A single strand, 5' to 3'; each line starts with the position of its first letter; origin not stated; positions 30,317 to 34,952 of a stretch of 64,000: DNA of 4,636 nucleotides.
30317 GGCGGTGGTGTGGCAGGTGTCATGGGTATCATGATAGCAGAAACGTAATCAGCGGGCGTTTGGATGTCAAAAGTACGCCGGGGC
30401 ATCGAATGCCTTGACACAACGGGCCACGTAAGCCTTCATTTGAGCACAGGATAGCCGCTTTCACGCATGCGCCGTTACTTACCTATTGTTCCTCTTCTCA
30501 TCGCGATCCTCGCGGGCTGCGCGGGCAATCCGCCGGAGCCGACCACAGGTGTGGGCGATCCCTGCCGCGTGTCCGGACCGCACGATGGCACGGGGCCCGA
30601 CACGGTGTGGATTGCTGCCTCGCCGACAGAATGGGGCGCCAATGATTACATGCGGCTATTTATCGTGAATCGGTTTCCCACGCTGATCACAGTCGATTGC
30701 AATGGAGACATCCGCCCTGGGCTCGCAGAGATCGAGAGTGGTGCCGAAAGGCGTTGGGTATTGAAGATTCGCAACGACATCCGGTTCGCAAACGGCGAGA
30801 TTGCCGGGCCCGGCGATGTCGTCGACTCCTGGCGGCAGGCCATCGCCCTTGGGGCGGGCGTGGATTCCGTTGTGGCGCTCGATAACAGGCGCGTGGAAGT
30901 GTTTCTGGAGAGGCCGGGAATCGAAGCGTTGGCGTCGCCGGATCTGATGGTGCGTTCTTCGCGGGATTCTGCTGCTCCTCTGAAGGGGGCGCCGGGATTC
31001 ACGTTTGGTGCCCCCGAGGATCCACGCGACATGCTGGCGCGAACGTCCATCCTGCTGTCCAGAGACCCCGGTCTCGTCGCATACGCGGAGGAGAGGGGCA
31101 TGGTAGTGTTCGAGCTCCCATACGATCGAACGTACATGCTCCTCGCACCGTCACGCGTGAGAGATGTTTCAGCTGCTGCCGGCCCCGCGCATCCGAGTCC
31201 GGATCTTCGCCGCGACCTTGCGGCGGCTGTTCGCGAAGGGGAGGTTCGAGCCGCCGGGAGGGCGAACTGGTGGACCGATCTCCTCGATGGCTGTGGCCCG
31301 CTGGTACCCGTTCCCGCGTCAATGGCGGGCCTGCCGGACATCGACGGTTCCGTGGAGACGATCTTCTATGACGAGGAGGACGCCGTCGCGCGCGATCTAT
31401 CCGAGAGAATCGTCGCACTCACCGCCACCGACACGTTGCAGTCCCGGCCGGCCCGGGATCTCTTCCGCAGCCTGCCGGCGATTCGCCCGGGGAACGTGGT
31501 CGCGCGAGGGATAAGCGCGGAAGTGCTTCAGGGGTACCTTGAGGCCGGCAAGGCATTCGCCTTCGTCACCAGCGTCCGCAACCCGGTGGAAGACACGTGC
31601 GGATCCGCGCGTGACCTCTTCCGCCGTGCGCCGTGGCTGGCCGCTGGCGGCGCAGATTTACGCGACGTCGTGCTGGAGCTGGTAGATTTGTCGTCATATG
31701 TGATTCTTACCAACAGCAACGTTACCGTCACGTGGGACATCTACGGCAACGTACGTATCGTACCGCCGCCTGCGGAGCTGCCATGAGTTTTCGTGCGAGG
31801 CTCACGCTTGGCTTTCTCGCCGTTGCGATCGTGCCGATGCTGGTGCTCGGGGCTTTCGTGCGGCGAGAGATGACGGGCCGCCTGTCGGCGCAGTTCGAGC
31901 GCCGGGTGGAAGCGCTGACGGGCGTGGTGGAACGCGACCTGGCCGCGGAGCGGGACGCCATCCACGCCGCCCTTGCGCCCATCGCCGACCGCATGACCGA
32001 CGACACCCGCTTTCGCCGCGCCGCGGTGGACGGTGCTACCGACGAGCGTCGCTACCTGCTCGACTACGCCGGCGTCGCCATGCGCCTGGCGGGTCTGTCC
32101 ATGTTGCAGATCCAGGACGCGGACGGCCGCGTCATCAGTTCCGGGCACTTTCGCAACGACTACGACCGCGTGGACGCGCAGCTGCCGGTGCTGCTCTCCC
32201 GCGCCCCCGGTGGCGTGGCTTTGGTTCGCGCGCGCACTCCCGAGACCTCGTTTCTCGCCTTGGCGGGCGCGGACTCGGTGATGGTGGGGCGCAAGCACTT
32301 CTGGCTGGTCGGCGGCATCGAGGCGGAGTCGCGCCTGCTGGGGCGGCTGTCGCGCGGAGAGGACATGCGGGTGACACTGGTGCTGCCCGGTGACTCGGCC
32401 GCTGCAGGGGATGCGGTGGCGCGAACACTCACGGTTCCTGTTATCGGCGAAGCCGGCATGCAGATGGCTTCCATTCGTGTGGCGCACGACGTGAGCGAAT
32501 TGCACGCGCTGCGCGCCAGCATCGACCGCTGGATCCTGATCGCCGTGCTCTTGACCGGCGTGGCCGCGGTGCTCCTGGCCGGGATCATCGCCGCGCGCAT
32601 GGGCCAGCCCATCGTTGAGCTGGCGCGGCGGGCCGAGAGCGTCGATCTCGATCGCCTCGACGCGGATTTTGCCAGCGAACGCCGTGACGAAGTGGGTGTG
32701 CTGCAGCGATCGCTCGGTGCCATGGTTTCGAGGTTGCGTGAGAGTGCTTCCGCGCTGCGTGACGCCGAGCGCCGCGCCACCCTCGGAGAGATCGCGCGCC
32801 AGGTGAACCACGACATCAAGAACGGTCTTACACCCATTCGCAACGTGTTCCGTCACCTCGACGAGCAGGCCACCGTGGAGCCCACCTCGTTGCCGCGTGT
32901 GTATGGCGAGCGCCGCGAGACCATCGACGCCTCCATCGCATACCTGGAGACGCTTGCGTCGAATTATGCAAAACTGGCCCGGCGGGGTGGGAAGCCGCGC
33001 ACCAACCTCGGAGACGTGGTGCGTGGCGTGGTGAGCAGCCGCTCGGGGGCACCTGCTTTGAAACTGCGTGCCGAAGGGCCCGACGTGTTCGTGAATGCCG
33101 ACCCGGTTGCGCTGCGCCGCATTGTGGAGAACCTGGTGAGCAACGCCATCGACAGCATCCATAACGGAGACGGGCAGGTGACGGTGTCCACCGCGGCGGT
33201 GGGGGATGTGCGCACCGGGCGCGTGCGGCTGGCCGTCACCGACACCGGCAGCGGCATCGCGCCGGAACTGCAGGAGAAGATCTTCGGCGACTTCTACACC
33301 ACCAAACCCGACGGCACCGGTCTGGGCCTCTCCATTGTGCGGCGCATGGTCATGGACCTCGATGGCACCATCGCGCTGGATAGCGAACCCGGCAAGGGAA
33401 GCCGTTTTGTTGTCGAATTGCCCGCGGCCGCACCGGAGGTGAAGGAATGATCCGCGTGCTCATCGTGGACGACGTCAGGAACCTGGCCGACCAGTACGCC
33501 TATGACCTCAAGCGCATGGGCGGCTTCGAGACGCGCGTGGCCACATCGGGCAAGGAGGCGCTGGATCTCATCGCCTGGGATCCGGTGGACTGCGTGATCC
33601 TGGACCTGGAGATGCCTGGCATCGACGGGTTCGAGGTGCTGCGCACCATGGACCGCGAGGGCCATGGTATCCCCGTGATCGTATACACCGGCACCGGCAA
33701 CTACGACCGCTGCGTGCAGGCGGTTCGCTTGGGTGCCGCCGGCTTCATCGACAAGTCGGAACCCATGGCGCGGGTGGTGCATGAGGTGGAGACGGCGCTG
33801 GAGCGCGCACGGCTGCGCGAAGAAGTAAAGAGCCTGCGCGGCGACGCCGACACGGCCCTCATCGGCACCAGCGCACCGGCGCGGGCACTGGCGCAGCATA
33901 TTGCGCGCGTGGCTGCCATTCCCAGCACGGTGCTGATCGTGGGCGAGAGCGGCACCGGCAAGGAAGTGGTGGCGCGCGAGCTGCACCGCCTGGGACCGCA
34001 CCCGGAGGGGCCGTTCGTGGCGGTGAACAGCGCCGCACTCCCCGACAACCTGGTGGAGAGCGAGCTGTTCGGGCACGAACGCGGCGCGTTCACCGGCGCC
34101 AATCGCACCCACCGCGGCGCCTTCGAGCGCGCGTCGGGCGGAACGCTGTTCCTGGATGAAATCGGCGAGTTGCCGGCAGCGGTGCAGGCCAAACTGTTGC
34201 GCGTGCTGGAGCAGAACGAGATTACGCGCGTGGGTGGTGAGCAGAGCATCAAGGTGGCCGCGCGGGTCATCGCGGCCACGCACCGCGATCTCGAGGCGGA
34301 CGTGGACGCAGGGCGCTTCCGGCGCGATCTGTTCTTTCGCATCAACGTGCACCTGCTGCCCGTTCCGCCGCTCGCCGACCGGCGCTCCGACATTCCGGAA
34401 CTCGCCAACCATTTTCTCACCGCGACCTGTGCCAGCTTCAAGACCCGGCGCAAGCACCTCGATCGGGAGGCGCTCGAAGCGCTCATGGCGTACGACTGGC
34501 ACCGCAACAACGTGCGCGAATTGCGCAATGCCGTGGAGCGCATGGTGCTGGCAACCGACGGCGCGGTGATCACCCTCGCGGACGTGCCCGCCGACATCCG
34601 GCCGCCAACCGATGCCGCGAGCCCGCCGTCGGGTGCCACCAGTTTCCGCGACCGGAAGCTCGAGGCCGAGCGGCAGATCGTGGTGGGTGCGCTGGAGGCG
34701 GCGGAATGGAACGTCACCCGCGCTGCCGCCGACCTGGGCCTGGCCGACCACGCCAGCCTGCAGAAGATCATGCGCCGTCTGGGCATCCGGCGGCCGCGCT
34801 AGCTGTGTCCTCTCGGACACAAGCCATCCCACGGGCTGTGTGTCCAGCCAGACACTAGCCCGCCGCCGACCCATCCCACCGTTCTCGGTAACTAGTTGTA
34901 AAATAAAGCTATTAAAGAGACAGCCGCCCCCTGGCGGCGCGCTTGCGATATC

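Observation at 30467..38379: Sigma-54 regulatory module: SBP-like lipoprotein, sensor kinase and NtrC-type regulator, then a -24/-12 promoter driving TPR lipoprotein, polysaccharide deacetylase and FemAB-like acyltransferase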

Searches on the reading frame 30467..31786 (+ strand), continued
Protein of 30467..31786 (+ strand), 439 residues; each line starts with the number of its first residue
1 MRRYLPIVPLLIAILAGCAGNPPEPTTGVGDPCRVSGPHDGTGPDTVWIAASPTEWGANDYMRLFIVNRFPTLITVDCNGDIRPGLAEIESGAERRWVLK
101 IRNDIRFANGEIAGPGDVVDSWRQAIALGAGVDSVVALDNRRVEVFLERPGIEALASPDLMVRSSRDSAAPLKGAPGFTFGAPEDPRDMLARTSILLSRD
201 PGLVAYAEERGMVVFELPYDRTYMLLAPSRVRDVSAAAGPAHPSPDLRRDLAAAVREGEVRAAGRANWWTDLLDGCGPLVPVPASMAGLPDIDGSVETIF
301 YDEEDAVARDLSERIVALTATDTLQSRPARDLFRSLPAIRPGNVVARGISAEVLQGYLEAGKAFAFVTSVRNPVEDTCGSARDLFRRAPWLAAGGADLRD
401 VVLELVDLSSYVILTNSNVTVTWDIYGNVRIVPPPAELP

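Call 63: predict_structure(alignment_id=A7)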
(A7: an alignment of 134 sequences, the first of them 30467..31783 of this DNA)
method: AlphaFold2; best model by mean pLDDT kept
length: 439 residues; sequences in the alignment: 134
mean_pLDDT: 88.1   pTM: 0.86
mean pLDDT of the five models: 88.1, 87.0, 86.9, 86.5, 86.4
residues with pLDDT >= 90: 303; 70-90: 73; 50-70: 57; < 50: 6
segments of 3 or more residues with pLDDT < 50: 25-27
pLDDT, mean of each block of 10 residues (from residue 1): 56 62 55 91 77 69 89 96 97 97 93 96 94 97 97 95 81 66 81 92 95 95 95 84 96 95 85 87 66 82 96 98 98 94 96 95 96 94 94 90 95 93 95 80
secondary structure, 60 per line:
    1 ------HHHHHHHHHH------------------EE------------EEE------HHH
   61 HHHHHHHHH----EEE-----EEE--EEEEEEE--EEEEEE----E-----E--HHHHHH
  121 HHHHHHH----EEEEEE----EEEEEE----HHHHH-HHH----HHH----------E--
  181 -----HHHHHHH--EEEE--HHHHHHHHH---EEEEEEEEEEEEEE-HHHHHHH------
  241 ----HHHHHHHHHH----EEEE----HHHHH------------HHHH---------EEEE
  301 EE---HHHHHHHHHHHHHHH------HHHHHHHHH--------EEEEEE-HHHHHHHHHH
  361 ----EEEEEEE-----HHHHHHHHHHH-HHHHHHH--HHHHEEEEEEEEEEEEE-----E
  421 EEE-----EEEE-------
elements in order: H7-16 E49-51 H58-69 E74-76 E82-84 E87-93 E96-101 H115-127 E132-137 E142-147 H152-156 H186-192 E195-198 H201-209 E213-226 H228-234 H245-254 E259-262 H267-271 H284-287 E297-302 H306-320 H327-335 E344-349 H351-360 E365-371 H377-387 H389-395 H398-401 E402-414 E420-423 E429-432
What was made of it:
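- Tried and rejected: A 134-sequence alignment gave pLDDT 88 (call 63).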

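Call 66: fold_search(model_id=the predicted structure, library=pdb)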
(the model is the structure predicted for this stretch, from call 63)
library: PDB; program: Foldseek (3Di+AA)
matches with E <= 10: 646; with E <= 0.001: 165
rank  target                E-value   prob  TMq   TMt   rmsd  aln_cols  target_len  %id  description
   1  2noo                  1.4e-14  1.00  0.48  0.43  12.0       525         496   14  Crystal Structure of Mutant NikA (released 2007-01-23)
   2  5yh8                  3.5e-14  1.00  0.44  0.39  11.3       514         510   12  The crystal structure of Staphylococcus aureus CntA in complex with staphylopine and nickel (released 2018-03-28)
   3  5yhe_A                3.7e-14  1.00  0.47  0.42  10.7       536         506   11  The crystal structure of Staphylococcus aureus CntA in complex with staphylopine and cobalt (released 2018-03-28)
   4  4toz_B                4.4e-14  1.00  0.42  0.37  12.5       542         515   11  MppA Periplasmic Murein Tripeptide Binding Protein, Unliganded Open Form (released 2015-06-10)
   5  5yhe_B                5.6e-14  1.00  0.47  0.41  11.0       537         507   11  The crystal structure of Staphylococcus aureus CntA in complex with staphylopine and cobalt (released 2018-03-28)
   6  4oer_A                6.0e-14  1.00  0.44  0.40  11.5       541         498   12  Crystal structure of NikA from Brucella suis, unliganded form (released 2014-10-01)
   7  1zlq_B                1.0e-13  1.00  0.47  0.42  11.6       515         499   13  Crystallographic and spectroscopic evidence for high affinity binding of Fe EDTA (H2O)- to the periplasmic nickel tran (released 2005-08-02)
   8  4toz_A                1.4e-13  1.00  0.44  0.38  12.6       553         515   11  MppA Periplasmic Murein Tripeptide Binding Protein, Unliganded Open Form (released 2015-06-10)
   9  3e3k_B                2.9e-13  1.00  0.49  0.44  10.2       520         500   14  Structural characterization of a putative endogenous metal chelator in the periplasmic nickel transporter NikA (butane (released 2008-09-16)
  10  2z23_A                2.9e-13  1.00  0.47  0.41  11.9       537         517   12  Crystal structure of Y.pestis oligo peptide binding protein OppA with tri-lysine ligand (released 2007-10-30)
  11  4ofo_A                3.7e-13  1.00  0.39  0.36  12.0       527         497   11  Crystal structure of YntA from Yersinia pestis, unliganded form (released 2014-10-01)
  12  3rqt                  4.1e-13  1.00  0.50  0.47  10.0       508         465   11  1.5 Angstrom Crystal Structure of the Complex of Ligand Binding Component of ABC-type Import System from Staphylococcus  (released 2011-05-11)
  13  1zlq_A                4.1e-13  1.00  0.47  0.42  11.7       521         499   14  Crystallographic and spectroscopic evidence for high affinity binding of Fe EDTA (H2O)- to the periplasmic nickel tran (released 2005-08-02)
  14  7kz8                  4.1e-13  1.00  0.47  0.44  10.3       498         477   13  Crystal structure of substrate-binding protein Aapf from Pseudomonas sp. PDC86 (released 2021-03-17)
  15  3o9p                  5.3e-13  1.00  0.49  0.43  10.3       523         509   11  The structure of the Escherichia coli murein tripeptide binding protein MppA (released 2011-07-06)
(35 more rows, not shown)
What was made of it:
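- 30467..31786 (+): Lipoprotein of 439 aa (lipobox LAGC), a divergent cluster-C / family-5 solute-binding-protein fold. Proposed ligand sensor. The AlphaFold2 model has pLDDT 88 and its top Foldseek hits are all family-5 SBPs (calls 63, 66).
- On Solute-binding protein family 5 (cluster C; Pfam SBP_bac_5): The pLDDT-88 model's best 50 Foldseek hits are all family-5 SBPs, at E about 1e-14 and TM 0.4-0.5 (calls 63, 66).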

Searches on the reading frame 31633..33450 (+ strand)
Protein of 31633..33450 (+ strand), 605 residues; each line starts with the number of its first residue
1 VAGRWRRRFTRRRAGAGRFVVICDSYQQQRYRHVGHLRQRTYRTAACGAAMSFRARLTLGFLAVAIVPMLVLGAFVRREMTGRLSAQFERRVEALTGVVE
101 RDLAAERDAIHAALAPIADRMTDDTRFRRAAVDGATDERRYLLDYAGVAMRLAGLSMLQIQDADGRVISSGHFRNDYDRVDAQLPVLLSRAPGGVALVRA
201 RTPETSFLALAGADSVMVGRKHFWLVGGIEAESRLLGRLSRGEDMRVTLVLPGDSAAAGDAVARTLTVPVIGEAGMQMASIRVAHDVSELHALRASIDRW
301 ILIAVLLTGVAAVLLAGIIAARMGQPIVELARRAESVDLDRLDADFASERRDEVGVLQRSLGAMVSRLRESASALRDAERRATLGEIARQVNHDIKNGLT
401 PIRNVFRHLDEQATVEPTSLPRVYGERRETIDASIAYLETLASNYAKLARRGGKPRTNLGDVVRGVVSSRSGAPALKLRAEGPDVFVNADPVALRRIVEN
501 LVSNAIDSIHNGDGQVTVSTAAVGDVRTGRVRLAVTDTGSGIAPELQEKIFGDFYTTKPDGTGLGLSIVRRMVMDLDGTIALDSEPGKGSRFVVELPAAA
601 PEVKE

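Call 3: search_protein_families(library=pfam, proteins=[window:31633-33450:+])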
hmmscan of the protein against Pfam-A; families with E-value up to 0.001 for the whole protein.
window:31633-33450:+ (605 aa): 2 families
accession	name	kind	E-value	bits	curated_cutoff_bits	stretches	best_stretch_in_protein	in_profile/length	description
PF02518.31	HATPase_c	-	3.5e-28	98.7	26.4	1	490-599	2-110/111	Histidine kinase-, DNA gyrase B-, and HSP90-like ATPase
PF00672.30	HAMP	-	2.9e-05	24.8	25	1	319-370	2-53/53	HAMP domain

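Call 4: search_protein_families(library=ncbifam, proteins=[window:31633-33450:+])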
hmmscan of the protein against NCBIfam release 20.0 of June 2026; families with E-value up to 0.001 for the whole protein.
window:31633-33450:+ (605 aa): 77 families (the best 25 are shown)
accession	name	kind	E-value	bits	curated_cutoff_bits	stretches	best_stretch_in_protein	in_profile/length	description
NF008468.0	PRK11360.1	equivalog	4.1e-37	127.8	646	1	367-602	379-612/616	two-component system sensor histidine kinase AtoS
NF047496.1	HK_LIC11548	equivalog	4.5e-35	121.5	750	1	306-597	282-588/589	LIC_11548 family sensor histidine kinase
NF007688.0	PRK10364.1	equivalog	2.7e-30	105.5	479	1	277-600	172-453/460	two-component system sensor histidine kinase ZraS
NF010411.0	PRK13837.1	equivalog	4.6e-28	97.7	647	1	459-601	522-678/828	two-component system VirA-like sensor kinase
NF033092.0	HK_WalK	equivalog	6.6e-28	97.6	725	2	481-597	476-593/594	cell wall metabolism sensor histidine kinase WalK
TIGR01386.1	cztS_silS_copS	subfamily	2.2e-26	92.9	292.55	2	476-597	337-457/457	heavy metal sensor histidine kinase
NF052574.1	HisKinEspCMyxo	equivalog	4.3e-26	91.3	1200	1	369-602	402-641/785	serine histidine kinase EspC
NF046044.1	PnpS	equivalog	9.1e-25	87.5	400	1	483-597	275-390/390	two-component system histidine kinase PnpS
TIGR02956.1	TMAO_torS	equivalog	4.6e-24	84.6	676.5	1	459-599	542-683/967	TMAO reductase system sensor histidine kinase/response regulator TorS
TIGR02916.1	PEP_his_kin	equivalog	1.1e-23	83.8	300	1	344-597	436-679/679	XrtA/PEP-CTERM system histidine kinase PrsK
NF058527.1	HistKinChvGCaul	equivalog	1.4e-23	83.4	740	1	284-599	215-534/535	two-component sensor histidine kinase ChvG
NF041832.1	near_NosP_CTERM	subfamily_domain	2.3e-21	76.3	400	1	474-601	101-228/370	NahK/ErcS family hybrid sensor histidine kinase/response regulator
NF008312.0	PRK11100.1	equivalog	2e-20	73.1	356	1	283-598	166-474/477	two-component system sensor histidine kinase CreC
NF046026.1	HisKinCckACaul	equivalog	3.9e-20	71.5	1000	1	373-602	291-536/678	cell cycle histidine kinase CckA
NF041947.1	LuxQ_Vibrio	equivalog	8.2e-20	70.3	1200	1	484-600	578-698/843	quorum-sensing autoinducer 2 sensor kinase/phosphatase LuxQ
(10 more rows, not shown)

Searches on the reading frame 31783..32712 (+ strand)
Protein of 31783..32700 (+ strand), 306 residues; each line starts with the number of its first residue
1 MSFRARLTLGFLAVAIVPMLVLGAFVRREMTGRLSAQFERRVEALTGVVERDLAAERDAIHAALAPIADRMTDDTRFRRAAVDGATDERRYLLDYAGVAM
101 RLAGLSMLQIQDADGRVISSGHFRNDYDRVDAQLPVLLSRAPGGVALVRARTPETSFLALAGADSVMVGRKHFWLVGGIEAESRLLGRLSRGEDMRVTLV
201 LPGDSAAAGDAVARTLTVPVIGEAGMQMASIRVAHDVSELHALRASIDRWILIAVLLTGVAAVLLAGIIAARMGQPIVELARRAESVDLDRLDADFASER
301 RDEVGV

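Call 42: search_protein_families(library=pfam, proteins=[window:31783-32700:+], max_evalue=1)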
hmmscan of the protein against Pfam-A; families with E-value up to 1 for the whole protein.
window:31783-32700:+ (306 aa): 0 families

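Call 84: search_solved_structures(query=A9, max_evalue=1)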
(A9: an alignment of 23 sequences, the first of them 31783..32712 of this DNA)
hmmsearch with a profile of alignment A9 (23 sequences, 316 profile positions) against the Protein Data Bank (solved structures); distinct sequences matched with E-value up to 1: 15.
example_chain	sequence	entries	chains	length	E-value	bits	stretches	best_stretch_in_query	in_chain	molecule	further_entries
4gn0_A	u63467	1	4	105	0.0039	19.3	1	253-315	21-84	Hamp domain of AF1503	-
4cq4_A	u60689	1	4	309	0.029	16.5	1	253-315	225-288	ENGINEERED VERSION OF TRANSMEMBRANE RECEPTOR AF1503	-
2l7h_A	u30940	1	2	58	0.06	15.4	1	277-315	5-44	Uncharacterized protein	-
5jjn_B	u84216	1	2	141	0.07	15.2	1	259-313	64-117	Sensory rhodopsin II transducer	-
4gyc_B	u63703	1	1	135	0.07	15.2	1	264-313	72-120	Sensory rhodopsin II transducer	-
5jjj_B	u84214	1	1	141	0.089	14.9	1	267-313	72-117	Sensory rhodopsin II transducer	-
2lfr_A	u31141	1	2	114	0.1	14.7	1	275-315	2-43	HAMP domain-containing protein, Osmolarity sensor protein EnzV chimera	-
2f95_B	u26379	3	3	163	0.12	14.4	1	270-313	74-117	Sensory rhodopsin II transducer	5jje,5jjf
2y21_A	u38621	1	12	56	0.19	13.8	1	277-315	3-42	HAMP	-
2y20_A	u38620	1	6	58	0.21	13.7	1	277-315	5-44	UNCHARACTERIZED PROTEIN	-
2y0q_A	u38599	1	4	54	0.22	13.6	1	278-315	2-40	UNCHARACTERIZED PROTEIN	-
3zcc_A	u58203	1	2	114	0.22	13.6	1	277-315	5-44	HAMP, OSMOLARITY SENSOR PROTEIN ENVZ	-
2l7i_A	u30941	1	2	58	0.33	13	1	277-315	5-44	Uncharacterized protein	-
2y0t_A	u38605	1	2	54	0.55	12.3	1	278-315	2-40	AF1503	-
1mut_A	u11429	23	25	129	0.88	11.6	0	181-221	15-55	NUCLEOSIDE TRIPHOSPHATE PYROPHOSPHOHYDROLASE | Mutator mutT protein | 7,8-dihydro-8-oxoguanine-triphosphatase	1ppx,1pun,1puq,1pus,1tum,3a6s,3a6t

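Call 85: search_protein_families(library=pfam, alignment_id=A9, max_evalue=0.1)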
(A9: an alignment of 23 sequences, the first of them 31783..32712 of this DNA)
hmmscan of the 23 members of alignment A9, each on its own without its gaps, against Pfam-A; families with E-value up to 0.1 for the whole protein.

A. member 1, window:31783-32712:+ (310 aa): 1 family
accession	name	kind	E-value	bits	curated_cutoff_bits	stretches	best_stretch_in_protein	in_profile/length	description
PF00672.30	HAMP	-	0.018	15.8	25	1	269-310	2-43/53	HAMP domain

B. families by the number of members that match (of 23 scanned): 8 families
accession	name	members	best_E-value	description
PF00672.30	HAMP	12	5.7e-08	HAMP domain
PF14362.11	DUF4407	5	0.001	Domain of unknown function (DUF4407)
PF14155.11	DUF4307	2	0.034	Domain of unknown function (DUF4307)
PF11384.13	DUF3188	1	0.012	Protein of unknown function (DUF3188)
PF17203.10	sCache_3_2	1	0.029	Single cache domain 3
PF05354.17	Phage_attach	1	0.045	Phage Head-Tail Attachment protein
PF12555.13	SteA-like_C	1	0.05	SteA-like C-terminal domain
PF22882.2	GT-D-like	1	0.095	GT-D fold-like domain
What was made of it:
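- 31783..33450 (+): Sensor histidine kinase of 555 aa: TM1, a periplasmic domain of about 250 aa with no known family, TM2, HAMP, an H-box and HATPase_c. The periplasmic domain has no Pfam or PDB sequence match (calls 84, 85).
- Tried and rejected: A profile search against PDB and Pfam found only the HAMP part (calls 84, 85).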

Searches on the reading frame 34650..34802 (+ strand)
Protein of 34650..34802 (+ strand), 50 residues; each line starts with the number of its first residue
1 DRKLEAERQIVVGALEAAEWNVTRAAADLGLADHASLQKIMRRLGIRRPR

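Call 42: search_protein_families(library=pfam, proteins=[window:34650-34802:+], max_evalue=1)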
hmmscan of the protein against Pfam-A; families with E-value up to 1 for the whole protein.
window:34650-34802:+ (50 aa): 3 families
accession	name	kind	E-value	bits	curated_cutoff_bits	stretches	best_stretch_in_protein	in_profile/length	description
PF02954.25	HTH_8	-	8.9e-05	22.6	22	1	5-31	4-30/42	Bacterial regulatory protein, Fis family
PF13384.12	HTH_23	-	0.052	13.8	24.6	0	5-31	4-29/50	Homeodomain-like domain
PF02042.20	RWP-RK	-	0.054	13.8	29.3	1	20-48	13-40/49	RWP-RK domain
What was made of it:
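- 33447..34802 (+): NtrC-type response regulator and enhancer-binding protein of 451 aa: REC (D53), an AAA+ domain with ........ and GAFTGA, and a Fis-type HTH. HTH_8 scores 22.6 bits on the C-terminal 50 aa (call 42).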
